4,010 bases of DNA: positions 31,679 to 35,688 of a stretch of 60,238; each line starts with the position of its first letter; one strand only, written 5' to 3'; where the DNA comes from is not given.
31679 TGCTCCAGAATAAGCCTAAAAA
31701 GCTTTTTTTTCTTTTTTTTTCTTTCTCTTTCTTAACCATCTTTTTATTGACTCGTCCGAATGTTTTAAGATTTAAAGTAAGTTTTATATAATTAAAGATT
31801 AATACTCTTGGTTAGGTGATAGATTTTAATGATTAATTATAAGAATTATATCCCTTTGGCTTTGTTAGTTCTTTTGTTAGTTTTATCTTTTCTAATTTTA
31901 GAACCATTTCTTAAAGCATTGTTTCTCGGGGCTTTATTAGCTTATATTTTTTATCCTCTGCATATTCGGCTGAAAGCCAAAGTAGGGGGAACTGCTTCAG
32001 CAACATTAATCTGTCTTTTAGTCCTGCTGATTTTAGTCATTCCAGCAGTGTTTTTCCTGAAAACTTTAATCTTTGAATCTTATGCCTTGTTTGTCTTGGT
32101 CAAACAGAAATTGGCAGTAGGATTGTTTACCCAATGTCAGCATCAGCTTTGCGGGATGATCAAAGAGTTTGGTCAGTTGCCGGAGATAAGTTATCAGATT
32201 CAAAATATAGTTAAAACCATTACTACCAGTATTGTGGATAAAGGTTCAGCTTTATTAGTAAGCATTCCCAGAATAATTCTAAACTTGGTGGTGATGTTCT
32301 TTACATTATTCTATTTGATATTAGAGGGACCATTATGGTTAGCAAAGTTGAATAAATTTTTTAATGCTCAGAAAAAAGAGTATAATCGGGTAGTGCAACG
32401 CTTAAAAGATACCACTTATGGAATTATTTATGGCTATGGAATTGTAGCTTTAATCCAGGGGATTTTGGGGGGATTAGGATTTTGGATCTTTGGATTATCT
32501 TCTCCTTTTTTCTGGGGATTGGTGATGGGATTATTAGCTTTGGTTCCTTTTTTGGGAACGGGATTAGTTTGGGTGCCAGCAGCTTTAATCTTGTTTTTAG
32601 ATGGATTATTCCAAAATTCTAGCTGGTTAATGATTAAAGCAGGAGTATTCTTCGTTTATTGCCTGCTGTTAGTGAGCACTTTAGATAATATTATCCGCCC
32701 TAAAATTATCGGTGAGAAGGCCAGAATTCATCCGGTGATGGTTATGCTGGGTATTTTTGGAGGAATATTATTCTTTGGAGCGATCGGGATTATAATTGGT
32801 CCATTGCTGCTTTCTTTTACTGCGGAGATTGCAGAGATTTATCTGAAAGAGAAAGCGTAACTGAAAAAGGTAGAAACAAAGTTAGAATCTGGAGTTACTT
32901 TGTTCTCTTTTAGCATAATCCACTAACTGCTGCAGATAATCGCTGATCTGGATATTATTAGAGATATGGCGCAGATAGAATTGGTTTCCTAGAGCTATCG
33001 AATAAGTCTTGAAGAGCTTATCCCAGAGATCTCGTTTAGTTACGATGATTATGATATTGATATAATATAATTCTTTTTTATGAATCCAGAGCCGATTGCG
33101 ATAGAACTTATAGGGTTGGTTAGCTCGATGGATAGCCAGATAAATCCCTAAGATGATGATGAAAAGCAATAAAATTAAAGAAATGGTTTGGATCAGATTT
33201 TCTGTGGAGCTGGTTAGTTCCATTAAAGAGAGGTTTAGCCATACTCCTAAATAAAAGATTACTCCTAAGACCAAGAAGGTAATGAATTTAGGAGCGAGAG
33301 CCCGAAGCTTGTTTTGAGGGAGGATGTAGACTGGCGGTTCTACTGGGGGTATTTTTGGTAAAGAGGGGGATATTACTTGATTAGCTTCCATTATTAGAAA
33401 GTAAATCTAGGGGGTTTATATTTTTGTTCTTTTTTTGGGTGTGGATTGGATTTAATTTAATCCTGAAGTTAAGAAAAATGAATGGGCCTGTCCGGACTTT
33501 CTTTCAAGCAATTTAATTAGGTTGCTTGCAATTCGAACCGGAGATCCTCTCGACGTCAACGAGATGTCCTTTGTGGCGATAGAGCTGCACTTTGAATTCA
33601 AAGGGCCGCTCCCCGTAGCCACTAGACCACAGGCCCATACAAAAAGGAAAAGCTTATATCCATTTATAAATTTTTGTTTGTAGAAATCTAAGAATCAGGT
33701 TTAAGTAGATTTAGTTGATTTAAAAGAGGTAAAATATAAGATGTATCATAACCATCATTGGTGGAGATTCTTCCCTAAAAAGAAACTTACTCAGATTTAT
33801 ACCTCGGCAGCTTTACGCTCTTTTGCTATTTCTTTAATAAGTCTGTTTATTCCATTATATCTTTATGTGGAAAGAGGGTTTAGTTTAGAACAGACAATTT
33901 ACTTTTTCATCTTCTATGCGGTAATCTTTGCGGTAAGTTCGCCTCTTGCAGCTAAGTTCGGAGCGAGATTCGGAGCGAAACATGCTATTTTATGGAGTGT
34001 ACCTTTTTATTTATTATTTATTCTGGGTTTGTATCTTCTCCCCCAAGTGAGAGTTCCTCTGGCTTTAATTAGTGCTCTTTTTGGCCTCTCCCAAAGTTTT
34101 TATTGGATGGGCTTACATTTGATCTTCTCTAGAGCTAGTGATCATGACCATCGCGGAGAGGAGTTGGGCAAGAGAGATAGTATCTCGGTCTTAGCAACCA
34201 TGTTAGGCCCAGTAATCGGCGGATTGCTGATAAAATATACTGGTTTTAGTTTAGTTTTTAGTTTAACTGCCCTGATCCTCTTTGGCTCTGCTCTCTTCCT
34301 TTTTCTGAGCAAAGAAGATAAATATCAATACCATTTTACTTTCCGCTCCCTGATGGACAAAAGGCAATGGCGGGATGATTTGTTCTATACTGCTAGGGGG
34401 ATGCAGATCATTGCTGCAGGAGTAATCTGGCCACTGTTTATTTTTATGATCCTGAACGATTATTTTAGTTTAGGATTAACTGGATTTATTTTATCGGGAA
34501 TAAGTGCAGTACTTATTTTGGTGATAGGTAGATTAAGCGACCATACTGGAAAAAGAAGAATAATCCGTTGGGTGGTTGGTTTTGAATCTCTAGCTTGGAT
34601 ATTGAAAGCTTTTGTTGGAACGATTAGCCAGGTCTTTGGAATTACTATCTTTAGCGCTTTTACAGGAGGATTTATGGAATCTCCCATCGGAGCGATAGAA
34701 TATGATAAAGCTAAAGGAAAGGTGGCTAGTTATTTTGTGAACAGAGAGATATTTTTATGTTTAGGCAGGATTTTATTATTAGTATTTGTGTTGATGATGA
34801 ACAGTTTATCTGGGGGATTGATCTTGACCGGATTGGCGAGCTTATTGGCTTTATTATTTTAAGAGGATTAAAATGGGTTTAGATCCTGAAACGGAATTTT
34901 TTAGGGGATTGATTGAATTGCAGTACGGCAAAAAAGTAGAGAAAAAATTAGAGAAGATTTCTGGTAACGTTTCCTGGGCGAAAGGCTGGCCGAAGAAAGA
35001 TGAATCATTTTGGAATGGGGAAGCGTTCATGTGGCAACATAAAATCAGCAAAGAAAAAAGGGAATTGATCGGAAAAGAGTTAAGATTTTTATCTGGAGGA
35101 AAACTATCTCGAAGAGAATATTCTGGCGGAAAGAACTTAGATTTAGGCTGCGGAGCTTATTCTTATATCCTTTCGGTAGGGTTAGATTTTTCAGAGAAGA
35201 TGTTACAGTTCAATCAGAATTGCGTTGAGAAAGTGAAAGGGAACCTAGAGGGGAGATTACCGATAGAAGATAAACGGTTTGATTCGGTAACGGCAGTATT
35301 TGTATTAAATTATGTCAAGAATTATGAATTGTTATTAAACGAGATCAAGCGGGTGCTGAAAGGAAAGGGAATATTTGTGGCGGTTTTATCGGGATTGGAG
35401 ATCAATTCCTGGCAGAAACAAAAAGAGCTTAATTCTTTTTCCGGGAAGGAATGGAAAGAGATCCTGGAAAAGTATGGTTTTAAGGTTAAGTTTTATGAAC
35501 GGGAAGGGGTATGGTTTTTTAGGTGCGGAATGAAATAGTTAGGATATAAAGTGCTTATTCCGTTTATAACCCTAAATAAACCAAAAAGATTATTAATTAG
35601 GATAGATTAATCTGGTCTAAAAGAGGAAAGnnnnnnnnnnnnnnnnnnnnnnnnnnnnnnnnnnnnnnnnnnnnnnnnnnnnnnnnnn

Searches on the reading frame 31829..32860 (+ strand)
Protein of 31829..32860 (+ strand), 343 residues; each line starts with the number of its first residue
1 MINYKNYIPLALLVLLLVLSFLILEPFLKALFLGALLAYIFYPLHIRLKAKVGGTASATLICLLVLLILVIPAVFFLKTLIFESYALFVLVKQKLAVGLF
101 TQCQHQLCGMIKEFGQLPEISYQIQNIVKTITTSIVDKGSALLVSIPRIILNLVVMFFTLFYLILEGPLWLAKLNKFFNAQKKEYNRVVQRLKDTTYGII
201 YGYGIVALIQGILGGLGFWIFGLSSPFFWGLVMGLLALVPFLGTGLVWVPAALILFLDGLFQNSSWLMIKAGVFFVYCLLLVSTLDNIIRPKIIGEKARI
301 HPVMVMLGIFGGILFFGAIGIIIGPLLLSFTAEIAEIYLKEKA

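Call 9: search_protein_families(library=pfam, proteins=[window:31829-32860:+])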
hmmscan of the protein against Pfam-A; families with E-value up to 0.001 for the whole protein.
window:31829-32860:+ (343 aa): 1 family
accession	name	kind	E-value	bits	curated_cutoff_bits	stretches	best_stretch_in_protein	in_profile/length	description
PF01594.21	AI-2E_transport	-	2.2e-46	159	34.3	1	10-338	5-326/327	AI-2E family transporter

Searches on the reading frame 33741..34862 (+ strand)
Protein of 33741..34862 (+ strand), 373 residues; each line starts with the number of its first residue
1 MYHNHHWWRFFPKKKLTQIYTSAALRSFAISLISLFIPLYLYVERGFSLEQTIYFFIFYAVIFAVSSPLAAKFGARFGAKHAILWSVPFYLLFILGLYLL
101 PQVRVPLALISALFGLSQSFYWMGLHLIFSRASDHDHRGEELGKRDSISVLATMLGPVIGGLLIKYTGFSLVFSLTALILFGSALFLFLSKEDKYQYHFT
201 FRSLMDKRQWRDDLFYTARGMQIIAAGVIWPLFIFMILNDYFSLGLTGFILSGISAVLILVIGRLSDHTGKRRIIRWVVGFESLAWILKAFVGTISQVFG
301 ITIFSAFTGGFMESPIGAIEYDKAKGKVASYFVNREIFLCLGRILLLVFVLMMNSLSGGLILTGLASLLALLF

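Call 9: search_protein_families(library=pfam, proteins=[window:33741-34862:+])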
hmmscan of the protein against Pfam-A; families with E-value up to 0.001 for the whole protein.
window:33741-34862:+ (373 aa): 1 family
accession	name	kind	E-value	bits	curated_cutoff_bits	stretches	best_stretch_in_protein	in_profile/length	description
PF07690.21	MFS_1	-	6.3e-26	91.5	33.4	1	21-344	3-344/347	Major Facilitator Superfamily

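Call 24: find_related_loci(query=window:33741-34862:+, collection=genome_contigs, flank=1500)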
Query window:33741-34862:+ (373 aa) in genome_contigs; peptide patterns used: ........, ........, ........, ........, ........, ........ (x = any residue, [..] = any of these).
192 stretches matched a pattern; 1 encode a relative of the query (tblastn E <= 1e-3); 1 distinct loci.
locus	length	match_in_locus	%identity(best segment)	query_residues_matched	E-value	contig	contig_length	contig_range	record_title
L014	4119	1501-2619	58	1-373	5e-152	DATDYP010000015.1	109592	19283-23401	MAG TPA_asm: Candidatus Nanoarchaeia archaeon isolate SMAG_U8168 k141_717465, whole genome shotgun sequence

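Call 25: find_related_loci(query=window:33741-34862:+, collection=metagenome_contigs, flank=1500)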
Query window:33741-34862:+ (373 aa) in metagenome_contigs; peptide patterns used: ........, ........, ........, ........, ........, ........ (x = any residue, [..] = any of these).
190 stretches matched a pattern; 7 encode a relative of the query (tblastn E <= 1e-3); 7 distinct loci.
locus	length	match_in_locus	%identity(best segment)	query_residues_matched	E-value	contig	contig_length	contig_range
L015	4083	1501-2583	93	1-361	0e+0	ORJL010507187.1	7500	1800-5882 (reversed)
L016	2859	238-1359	63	1-373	6e-161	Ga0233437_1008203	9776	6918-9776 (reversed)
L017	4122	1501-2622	63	1-373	2e-157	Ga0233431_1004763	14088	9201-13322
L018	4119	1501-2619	58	1-373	3e-151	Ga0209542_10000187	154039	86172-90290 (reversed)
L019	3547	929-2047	58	1-373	3e-153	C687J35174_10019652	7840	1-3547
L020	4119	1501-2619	60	1-373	7e-148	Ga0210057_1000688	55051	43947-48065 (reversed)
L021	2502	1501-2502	62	1-333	5e-143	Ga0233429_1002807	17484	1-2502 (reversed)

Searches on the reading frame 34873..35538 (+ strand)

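Call 9: search_protein_families(library=pfam, proteins=[window:34873-35538:+])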
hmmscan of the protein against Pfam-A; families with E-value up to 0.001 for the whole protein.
window:34873-35538:+ (221 aa): 7 families
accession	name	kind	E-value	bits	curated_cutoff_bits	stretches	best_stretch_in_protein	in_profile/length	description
PF08241.18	Methyltransf_11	-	8.9e-14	52.3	21.2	1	89-169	1-94/95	Methyltransferase domain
PF13847.12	Methyltransf_31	-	7.9e-11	42.3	27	1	84-200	3-143/145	Methyltransferase domain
PF13649.12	Methyltransf_25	-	2.8e-07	31.6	27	1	102-166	25-97/97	Methyltransferase domain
PF13489.12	Methyltransf_23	-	5.3e-07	29.9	27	1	123-205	77-161/164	Methyltransferase domain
PF01209.24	Ubie_methyltran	-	1.6e-06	28.1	20.1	1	102-171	76-152/233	ubiE/COQ5 methyltransferase family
PF08242.18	Methyltransf_12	-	6.7e-06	27.2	30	1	101-168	23-98/98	Methyltransferase domain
PF05148.21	Methyltransf_8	-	0.00058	20.2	27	1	88-211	76-186/219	Hypothetical methyltransferase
